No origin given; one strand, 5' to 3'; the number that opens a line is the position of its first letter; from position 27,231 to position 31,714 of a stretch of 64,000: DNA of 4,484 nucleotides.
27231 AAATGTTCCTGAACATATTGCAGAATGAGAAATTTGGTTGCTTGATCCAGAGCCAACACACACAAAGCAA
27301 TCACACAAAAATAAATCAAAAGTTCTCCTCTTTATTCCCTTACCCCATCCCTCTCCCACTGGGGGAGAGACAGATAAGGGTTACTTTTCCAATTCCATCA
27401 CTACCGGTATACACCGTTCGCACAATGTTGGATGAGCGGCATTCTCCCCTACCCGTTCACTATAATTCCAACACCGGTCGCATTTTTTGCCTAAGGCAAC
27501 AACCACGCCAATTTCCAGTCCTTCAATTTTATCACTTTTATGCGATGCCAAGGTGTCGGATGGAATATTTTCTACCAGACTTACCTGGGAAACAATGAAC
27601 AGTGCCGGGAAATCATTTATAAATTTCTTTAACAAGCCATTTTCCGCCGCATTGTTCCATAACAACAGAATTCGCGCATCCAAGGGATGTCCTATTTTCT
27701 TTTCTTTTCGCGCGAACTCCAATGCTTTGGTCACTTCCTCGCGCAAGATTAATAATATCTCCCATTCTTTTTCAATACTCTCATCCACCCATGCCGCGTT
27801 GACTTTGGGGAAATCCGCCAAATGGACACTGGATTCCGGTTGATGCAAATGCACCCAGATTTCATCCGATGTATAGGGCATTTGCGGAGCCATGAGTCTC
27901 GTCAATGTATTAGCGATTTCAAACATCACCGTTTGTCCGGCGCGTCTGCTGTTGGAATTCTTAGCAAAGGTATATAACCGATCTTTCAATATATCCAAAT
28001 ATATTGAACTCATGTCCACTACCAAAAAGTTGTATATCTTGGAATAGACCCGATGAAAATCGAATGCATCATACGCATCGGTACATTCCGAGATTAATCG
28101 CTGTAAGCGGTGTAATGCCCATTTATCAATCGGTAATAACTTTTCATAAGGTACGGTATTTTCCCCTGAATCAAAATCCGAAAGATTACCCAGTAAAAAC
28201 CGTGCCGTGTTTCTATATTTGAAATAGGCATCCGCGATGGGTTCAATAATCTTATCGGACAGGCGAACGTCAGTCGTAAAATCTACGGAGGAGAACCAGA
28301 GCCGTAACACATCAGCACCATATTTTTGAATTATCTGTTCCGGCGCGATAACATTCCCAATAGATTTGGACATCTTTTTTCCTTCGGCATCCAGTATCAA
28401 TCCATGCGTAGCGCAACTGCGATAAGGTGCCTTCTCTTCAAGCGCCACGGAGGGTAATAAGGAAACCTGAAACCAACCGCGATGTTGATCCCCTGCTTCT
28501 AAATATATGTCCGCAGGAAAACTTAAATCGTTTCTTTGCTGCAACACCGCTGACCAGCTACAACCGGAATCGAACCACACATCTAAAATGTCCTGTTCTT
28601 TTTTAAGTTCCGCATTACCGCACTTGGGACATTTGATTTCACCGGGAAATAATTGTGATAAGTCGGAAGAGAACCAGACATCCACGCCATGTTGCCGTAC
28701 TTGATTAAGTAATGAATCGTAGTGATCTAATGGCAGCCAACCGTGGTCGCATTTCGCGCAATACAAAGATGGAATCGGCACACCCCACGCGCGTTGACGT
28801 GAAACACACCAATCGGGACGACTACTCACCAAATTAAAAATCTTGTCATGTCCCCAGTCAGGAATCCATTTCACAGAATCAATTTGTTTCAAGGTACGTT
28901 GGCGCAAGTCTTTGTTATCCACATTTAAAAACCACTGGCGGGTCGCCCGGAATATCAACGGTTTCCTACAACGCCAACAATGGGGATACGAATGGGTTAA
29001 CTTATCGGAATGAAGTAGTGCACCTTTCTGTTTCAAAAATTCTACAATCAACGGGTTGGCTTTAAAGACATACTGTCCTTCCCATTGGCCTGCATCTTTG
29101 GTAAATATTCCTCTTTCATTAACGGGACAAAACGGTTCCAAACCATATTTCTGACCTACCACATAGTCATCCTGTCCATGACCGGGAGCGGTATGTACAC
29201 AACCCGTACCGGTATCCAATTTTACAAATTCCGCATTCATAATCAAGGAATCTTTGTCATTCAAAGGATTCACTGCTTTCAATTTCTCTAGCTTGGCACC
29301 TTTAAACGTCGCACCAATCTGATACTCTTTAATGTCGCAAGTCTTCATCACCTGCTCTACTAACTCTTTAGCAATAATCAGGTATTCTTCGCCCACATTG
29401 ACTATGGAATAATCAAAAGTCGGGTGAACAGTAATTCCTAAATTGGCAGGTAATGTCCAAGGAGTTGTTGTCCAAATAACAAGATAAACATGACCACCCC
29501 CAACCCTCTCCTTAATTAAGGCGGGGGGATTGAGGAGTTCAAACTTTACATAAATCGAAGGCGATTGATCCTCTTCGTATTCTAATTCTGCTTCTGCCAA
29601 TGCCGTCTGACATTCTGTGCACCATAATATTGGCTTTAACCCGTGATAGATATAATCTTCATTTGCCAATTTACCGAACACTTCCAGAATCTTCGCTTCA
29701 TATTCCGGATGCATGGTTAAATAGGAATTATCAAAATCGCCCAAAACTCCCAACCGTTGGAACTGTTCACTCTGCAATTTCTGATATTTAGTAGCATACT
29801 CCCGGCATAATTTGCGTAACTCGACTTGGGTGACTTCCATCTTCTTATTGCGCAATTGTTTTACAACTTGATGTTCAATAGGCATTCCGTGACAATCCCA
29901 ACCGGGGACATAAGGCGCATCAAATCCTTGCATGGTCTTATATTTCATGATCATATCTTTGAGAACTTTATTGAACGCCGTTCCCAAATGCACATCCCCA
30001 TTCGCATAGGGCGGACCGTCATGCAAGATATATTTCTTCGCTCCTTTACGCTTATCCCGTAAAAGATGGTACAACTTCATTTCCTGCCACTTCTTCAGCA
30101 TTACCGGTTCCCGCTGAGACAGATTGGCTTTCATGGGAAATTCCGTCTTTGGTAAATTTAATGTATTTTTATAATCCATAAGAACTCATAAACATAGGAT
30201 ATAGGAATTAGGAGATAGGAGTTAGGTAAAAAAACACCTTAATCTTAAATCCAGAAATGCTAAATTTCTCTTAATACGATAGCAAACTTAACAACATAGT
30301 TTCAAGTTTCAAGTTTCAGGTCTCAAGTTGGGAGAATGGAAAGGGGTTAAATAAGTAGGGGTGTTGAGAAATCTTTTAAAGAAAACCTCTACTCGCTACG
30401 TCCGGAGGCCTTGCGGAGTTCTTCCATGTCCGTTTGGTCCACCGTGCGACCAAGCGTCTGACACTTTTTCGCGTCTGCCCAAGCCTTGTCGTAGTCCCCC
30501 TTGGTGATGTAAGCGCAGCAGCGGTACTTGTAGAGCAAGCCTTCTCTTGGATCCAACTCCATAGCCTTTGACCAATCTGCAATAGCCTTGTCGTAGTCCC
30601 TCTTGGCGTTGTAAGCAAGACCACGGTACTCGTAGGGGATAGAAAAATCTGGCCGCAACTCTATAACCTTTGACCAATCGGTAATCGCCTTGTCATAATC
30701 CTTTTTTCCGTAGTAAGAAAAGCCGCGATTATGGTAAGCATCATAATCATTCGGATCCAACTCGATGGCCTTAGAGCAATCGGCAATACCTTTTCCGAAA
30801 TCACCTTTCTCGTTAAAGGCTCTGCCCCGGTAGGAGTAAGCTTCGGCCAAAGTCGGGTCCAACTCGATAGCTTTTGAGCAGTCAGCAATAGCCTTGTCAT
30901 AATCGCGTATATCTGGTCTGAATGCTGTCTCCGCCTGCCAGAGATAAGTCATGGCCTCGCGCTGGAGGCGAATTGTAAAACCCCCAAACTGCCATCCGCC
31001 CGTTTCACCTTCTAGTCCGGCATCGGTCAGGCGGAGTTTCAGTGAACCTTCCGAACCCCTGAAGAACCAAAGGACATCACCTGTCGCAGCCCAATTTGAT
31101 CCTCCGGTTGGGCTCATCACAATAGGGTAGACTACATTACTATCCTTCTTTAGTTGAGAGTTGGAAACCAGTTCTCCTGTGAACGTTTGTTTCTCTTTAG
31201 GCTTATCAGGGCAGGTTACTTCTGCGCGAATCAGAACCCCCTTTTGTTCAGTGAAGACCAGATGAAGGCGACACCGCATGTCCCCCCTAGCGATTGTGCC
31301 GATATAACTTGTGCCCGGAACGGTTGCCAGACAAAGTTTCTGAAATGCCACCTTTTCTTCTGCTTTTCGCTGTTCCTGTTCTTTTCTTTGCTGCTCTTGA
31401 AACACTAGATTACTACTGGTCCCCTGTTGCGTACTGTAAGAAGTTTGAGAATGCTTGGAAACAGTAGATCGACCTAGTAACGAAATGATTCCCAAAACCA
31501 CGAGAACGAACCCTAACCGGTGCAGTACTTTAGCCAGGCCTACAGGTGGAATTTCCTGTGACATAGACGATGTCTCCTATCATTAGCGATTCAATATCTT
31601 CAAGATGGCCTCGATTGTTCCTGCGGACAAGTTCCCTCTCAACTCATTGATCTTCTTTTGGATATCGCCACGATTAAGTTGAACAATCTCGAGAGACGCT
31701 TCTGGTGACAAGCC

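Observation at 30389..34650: Compositionally mosaic island of about 4.3 kb between ileS and gpsA, bounded by heptamer tandem repeats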

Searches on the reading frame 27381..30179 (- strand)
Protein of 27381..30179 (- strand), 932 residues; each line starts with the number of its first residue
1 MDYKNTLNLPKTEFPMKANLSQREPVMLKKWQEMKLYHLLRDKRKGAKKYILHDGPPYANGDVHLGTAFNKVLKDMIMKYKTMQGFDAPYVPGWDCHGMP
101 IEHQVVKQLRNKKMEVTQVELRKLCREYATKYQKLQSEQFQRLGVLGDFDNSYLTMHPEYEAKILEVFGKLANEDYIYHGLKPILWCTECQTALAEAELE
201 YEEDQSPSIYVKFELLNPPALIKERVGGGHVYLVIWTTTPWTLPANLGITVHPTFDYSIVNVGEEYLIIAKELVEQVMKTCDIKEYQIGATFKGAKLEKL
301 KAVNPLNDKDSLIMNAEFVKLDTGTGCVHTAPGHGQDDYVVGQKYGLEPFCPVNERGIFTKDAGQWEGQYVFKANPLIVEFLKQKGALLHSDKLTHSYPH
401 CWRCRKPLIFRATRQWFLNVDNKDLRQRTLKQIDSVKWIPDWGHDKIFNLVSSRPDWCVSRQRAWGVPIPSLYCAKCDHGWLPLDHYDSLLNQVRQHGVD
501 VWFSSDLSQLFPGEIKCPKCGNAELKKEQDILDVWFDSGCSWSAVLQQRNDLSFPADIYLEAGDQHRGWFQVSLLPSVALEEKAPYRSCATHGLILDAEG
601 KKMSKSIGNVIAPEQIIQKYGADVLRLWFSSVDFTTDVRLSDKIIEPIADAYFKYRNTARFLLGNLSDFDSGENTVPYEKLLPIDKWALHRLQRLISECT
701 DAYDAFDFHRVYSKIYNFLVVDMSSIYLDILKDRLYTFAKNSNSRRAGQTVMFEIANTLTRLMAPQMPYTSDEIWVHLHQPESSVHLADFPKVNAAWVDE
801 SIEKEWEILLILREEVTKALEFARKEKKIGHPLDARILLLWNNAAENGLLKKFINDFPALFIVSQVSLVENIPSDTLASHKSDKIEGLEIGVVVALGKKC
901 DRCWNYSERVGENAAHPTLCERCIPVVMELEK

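Call 54: find_homologous_proteins(query=window:27381-30179:-, max_evalue=1e-100)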
Query window:27381-30179:- (932 aa): 8000 proteins with E <= 1e-100 among 8000 candidates; the best 120 are listed.
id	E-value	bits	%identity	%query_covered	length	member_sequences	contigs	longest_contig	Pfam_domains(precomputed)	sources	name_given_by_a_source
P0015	0.0e+0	2213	100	100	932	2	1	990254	PF09334.18,PF01406.26,PF08264.20,PF13603.13,PF01921.25,PF00133.29,PF06827.21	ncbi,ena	-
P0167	0.0e+0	1587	70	100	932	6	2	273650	PF09334.18,PF01406.26,PF08264.20,PF13603.13,PF01921.25,PF00133.29,PF06827.21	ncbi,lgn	-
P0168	0.0e+0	1563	68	100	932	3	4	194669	PF09334.18,PF01406.26,PF08264.20,PF13603.13,PF01921.25,PF00133.29,PF06827.21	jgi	jgi:isoleucyl-tRNA synthetase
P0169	0.0e+0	1514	66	100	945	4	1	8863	PF09334.18,PF01406.26,PF08264.20,PF00133.29,PF06827.21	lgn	-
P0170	0.0e+0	1386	63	99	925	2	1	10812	PF09334.18,PF01406.26,PF08264.20,PF13603.13,PF01921.25,PF00133.29,PF06827.21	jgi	jgi:isoleucyl-tRNA synthetase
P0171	0.0e+0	1380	63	99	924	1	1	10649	PF09334.18,PF01406.26,PF08264.20,PF13603.13,PF01921.25,PF00133.29,PF06827.21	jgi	jgi:isoleucyl-tRNA synthetase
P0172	0.0e+0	1376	62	99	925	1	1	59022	PF09334.18,PF01406.26,PF08264.20,PF13603.13,PF01921.25,PF00133.29,PF06827.21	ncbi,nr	ncbi:MAG: isoleucine--tRNA ligase [bacterium]|nr:isoleucine--tRNA ligase [bacterium]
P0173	0.0e+0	1220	55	99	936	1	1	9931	PF09334.18,PF01406.26,PF08264.20,PF01921.25,PF00133.29,PF06827.21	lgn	-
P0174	0.0e+0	1164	52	100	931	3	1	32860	PF09334.18,PF01406.26,PF08264.20,PF01921.25,PF00133.29,PF06827.21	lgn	-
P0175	0.0e+0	1155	53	99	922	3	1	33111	PF09334.18,PF01406.26,PF08264.20,PF13603.13,PF01921.25,PF00133.29,PF06827.21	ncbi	-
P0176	0.0e+0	1152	53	99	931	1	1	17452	PF09334.18,PF01406.26,PF08264.20,PF13603.13,PF01921.25,PF00133.29,PF06827.21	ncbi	ncbi:MAG: isoleucine--tRNA ligase [Nitrospirota bacterium]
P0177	0.0e+0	1148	52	99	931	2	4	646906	PF09334.18,PF01406.26,PF08264.20,PF13603.13,PF01921.25,PF00133.29,PF06827.21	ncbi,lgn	-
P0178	0.0e+0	1146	52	99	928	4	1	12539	PF09334.18,PF08264.20,PF01921.25,PF00133.29,PF06827.21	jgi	jgi:isoleucyl-tRNA synthetase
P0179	0.0e+0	1145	51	100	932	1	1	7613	PF09334.18,PF01406.26,PF08264.20,PF01921.25,PF00133.29,PF06827.21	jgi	-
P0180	0.0e+0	1144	51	99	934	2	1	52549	PF09334.18,PF01406.26,PF08264.20,PF01921.25,PF00133.29,PF06827.21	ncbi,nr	ncbi:MAG: isoleucine--tRNA ligase [Desulfobacteraceae bacterium]|nr:isoleucine--tRNA ligase [Desulfo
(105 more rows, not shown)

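Call 55: find_encoding_contigs(protein=P0167, flank=10000, max_places=3)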
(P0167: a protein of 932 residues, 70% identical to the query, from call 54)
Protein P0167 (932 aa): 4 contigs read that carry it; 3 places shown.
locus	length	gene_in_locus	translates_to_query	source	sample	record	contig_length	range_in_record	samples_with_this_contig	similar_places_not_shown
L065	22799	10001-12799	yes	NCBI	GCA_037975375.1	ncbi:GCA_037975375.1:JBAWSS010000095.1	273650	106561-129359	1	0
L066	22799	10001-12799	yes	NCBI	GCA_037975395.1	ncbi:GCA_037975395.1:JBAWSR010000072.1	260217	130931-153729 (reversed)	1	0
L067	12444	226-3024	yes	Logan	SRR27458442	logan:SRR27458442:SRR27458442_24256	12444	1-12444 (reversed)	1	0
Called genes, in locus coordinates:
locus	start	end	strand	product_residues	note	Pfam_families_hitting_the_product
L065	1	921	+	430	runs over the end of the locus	PF00070:Pyr_redox (faint), PF00890:FAD_binding_2 (weak), PF01266:DAO, PF01593:Amino_oxidase, PF01946:Thi4 (faint), PF03486:HI0933_like (faint), PF12831:FAD_oxidored (weak), PF13450:NAD_binding_8, +1 more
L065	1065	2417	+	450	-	-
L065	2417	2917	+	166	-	-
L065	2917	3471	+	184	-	PF07963:N_methyl (weak)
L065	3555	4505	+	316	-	PF13527:Acetyltransf_9 (weak), PF00583:Acetyltransf_1, PF13508:Acetyltransf_7, PF08445:FR47 (faint), PF14542:Acetyltransf_CG (faint), PF00583:Acetyltransf_1, PF13508:Acetyltransf_7, PF13673:Acetyltransf_10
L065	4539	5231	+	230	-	PF02585:PIG-L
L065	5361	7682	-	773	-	PF07690:MFS_1, PF13347:MFS_2, PF07690:MFS_1, PF03130:HEAT_PBS (faint), PF13513:HEAT_EZ (faint), PF13646:HEAT_2, PF00514:Arm (faint), PF13646:HEAT_2, +1 more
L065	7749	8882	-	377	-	PF00226:DnaJ, PF01556:DnaJ_C, PF00684:DnaJ_CXXCXGXG, PF15777:Anti-TRAP (faint), PF27439:DnaJ_C_2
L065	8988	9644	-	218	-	PF01025:GrpE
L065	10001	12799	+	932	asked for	PF00133:tRNA-synt_1, PF01921:tRNA-synt_1f (faint), PF01406:tRNA-synt_1e (faint), PF09334:tRNA-synt_1g, PF13603:tRNA-synt_1_2, PF08264:Anticodon_1, PF06827:zf-FPG_IleRS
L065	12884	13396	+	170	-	PF01252:Peptidase_A8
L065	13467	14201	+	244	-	PF01790:LGT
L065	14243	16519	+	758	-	PF00270:DEAD, PF04851:ResIII, PF00271:Helicase_C, PF22982:WHD_HRQ1, PF09369:MZB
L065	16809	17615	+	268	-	-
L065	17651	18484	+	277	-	PF17930:LpxI_N, PF06230:LpxI_C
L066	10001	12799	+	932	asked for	PF00133:tRNA-synt_1, PF01921:tRNA-synt_1f (faint), PF01406:tRNA-synt_1e (faint), PF09334:tRNA-synt_1g, PF13603:tRNA-synt_1_2, PF08264:Anticodon_1, PF06827:zf-FPG_IleRS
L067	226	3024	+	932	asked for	PF00133:tRNA-synt_1, PF01921:tRNA-synt_1f (faint), PF01406:tRNA-synt_1e (faint), PF09334:tRNA-synt_1g, PF13603:tRNA-synt_1_2, PF08264:Anticodon_1, PF06827:zf-FPG_IleRS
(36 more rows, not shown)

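Call 56: find_encoding_contigs(protein=P0168, flank=10000, max_places=3)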
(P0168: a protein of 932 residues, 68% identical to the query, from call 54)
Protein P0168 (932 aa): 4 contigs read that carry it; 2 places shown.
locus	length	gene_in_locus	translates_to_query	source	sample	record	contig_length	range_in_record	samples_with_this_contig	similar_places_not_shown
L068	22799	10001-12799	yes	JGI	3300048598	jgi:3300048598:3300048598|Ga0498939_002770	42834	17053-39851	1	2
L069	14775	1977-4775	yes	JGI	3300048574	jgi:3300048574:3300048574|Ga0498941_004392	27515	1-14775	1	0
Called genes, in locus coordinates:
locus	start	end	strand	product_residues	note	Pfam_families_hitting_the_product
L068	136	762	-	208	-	PF00753:Lactamase_B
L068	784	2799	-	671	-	PF22745:Nlig-Ia, PF01653:DNA_ligase_aden, PF03120:OB_DNA_ligase, PF03119:DNA_ligase_ZBD, PF12826:HHH_2, PF00533:BRCT, PF12738:PTCB-BRCT, PF16589:BRCT_2 (weak), +1 more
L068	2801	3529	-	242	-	PF00149:Metallophos, PF12850:Metallophos_2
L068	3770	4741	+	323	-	PF01408:GFO_IDH_MocA, PF02894:GFO_IDH_MocA_C, PF22725:GFO_IDH_MocA_C3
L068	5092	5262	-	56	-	-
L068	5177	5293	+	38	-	-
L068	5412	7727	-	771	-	PF07690:MFS_1, PF03209:PUCC (weak), PF13347:MFS_2, PF07690:MFS_1, PF03130:HEAT_PBS (faint), PF13513:HEAT_EZ (faint), PF13646:HEAT_2, PF13646:HEAT_2, +2 more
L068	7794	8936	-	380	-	PF00226:DnaJ, PF01556:DnaJ_C, PF00684:DnaJ_CXXCXGXG, PF15777:Anti-TRAP (faint), PF27439:DnaJ_C_2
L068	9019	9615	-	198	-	PF01025:GrpE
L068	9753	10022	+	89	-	-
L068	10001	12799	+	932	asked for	PF00133:tRNA-synt_1, PF01921:tRNA-synt_1f (faint), PF09334:tRNA-synt_1g, PF13603:tRNA-synt_1_2 (weak), PF01406:tRNA-synt_1e (weak), PF08264:Anticodon_1, PF06827:zf-FPG_IleRS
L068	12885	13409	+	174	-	PF01252:Peptidase_A8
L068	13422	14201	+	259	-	PF01790:LGT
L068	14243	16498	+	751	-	PF00270:DEAD, PF04851:ResIII, PF00271:Helicase_C, PF22982:WHD_HRQ1, PF09369:MZB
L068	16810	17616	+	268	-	PF00132:Hexapep (weak), PF25084:LbH_EIF2B (faint), PF25087:GMPPB_C, PF00132:Hexapep, PF13720:Acetyltransf_11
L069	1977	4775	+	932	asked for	PF00133:tRNA-synt_1, PF01921:tRNA-synt_1f (faint), PF09334:tRNA-synt_1g, PF13603:tRNA-synt_1_2 (weak), PF01406:tRNA-synt_1e (weak), PF08264:Anticodon_1, PF06827:zf-FPG_IleRS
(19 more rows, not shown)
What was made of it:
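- Gene order upstream of ileS differs from relatives (calls 55, 56).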

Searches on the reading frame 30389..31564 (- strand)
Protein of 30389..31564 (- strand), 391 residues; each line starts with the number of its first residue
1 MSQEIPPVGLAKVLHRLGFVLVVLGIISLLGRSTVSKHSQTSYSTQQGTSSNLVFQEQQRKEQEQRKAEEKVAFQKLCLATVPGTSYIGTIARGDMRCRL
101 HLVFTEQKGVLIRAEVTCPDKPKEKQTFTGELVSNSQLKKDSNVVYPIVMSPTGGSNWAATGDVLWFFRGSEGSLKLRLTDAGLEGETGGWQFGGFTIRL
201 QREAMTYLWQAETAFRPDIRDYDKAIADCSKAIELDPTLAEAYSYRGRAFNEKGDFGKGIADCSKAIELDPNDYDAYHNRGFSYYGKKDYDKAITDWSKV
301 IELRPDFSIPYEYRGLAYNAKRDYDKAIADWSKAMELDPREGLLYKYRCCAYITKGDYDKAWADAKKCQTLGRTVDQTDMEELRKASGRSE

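Call 7: search_protein_families(library=pfam, proteins=[window:30389-31564:-], max_evalue=0.01)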
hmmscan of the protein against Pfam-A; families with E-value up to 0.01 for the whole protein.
window:30389-31564:- (391 aa): 15 families
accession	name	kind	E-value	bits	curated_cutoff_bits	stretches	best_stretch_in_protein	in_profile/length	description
PF00515.34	TPR_1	-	1.3e-32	110.7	27.8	4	275-307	2-34/34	Tetratricopeptide repeat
PF07719.23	TPR_2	-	2.8e-25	86.8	27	3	275-306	2-33/34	Tetratricopeptide repeat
PF13414.12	TPR_11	-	1.2e-22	79.8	26.8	4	247-286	1-40/42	TPR repeat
PF13431.12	TPR_17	-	1.7e-20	72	24.4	2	263-294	2-33/34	Tetratricopeptide repeat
PF13181.12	TPR_8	-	1.5e-18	65.8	25.7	1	274-306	1-33/34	Tetratricopeptide repeat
PF13432.12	TPR_16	-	3.5e-10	40.6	32.7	2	220-273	11-64/65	Tetratricopeptide repeat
PF13424.12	TPR_12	-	1.4e-07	32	30.1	0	276-304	5-33/77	Tetratricopeptide repeat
PF14559.12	TPR_19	-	3.2e-07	31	25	0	252-294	3-45/68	Tetratricopeptide repeat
PF13371.12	TPR_9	-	4.6e-07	30.2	35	1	220-276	9-65/73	Tetratricopeptide repeat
PF13428.12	TPR_14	-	5e-07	30.2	23.5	0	241-280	2-41/44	Tetratricopeptide repeat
PF01239.28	PPTA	-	4.8e-06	26.4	29.5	0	260-282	5-27/32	Protein prenyltransferase alpha subunit repeat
PF23914.1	TPR_CcmH_CycH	-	6.6e-06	26.5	42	1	219-304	63-151/158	Cytochrome c-type biogenesis protein H TPR domain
PF13174.12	TPR_6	-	9.3e-06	26.4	26.3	0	275-306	1-32/33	Tetratricopeptide repeat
PF25575.1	TPR_BSK1_C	-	1.3e-05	25.5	42.2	0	321-371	55-106/118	Serine/threonine-protein kinase BSK1-like, TPR repeats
PF12569.14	NatA_aux_su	-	1.9e-05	24.3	33.3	1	218-273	204-259/515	N-terminal acetyltransferase A, auxiliary subunit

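Call 8: search_protein_families(library=ncbifam, proteins=[window:30389-31564:-], max_evalue=0.01)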
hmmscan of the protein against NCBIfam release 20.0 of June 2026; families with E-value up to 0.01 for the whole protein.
window:30389-31564:- (391 aa): 14 families
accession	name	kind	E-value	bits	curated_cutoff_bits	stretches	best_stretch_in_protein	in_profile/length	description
NF040959.1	MamA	equivalog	1.1e-23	83.7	200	2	219-303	118-202/204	magnetosome protein MamA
TIGR00990.1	3a0801s09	subfamily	1.8e-18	66.5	757.25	1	211-311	336-436/615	mitochondrial import receptor subunit TOM70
NF008391.2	PRK11189.1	equivalog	3.8e-14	52.9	250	2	225-297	84-156/297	lipoprotein NlpI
TIGR02521.1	type_IV_pilW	equivalog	8.3e-14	51.7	154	1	221-371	46-198/234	type IV pilus biogenesis/stability protein PilW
TIGR02917.1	PEP_TPR_lipo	equivalog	2.8e-12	45.4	312.2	1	220-340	377-497/899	XrtA/PEP-CTERM system TPR-repeat protein PrsT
NF033762.1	social_mot_Tgl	equivalog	5.5e-09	35.7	225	1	221-380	81-242/252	social motility TPR repeat lipoprotein Tgl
NF047558.1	TPR_END_plus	domain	6.4e-08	32.4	32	0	276-307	1-32/56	TPR end-of-group domain-containing protein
NF047371.1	FlcA_CTERM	equivalog_domain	2.7e-06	26.2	300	1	209-306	409-505/646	periplasmic flagellar collar protein FlcA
NF033758.1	gliding_GltE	equivalog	8.3e-06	25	225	0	315-361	297-344/411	adventurous gliding motility TPR repeat lipoprotein GltE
NF007302.0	PRK09782.1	equivalog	0.00056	18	1223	1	220-288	593-660/990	phage receptor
NF002725.1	PRK02603.1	equivalog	0.00071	19.6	143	0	241-339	34-151/173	photosystem I assembly protein Ycf3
TIGR04510.1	mod_pep_cyc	subfamily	0.0024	16.4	400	1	220-377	412-571/814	putative peptide modification system cyclase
NF047507.1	TPR_BatC_Lepto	exception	0.0028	17.2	175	1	231-340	17-128/214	TPR repeat-containing protein BatC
TIGR02552.1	LcrH_SycD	equivalog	0.0041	16.8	104.8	0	263-373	7-117/136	SycD/LcrH family type III secretion system chaperone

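Call 86: search_protein_families(library=padloc, proteins=[window:30389-31564:-], max_evalue=0.01)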
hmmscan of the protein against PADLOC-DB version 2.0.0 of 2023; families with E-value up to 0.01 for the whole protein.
window:30389-31564:- (391 aa): 0 families

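Call 87: search_protein_families(library=phrogs, proteins=[window:30389-31564:-], max_evalue=0.001)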
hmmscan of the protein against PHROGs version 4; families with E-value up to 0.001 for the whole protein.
window:30389-31564:- (391 aa): 4 families
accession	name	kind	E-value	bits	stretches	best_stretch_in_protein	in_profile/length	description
phrog_7590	-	unknown function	6.3e-26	92.6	1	220-382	69-231/234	-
phrog_20642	-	unknown function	1.5e-06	29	0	318-360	161-204/280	-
phrog_24039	-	unknown function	0.00053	19.5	0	249-362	559-673/780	-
phrog_23034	-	unknown function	0.00067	20.6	0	262-289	98-125/145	-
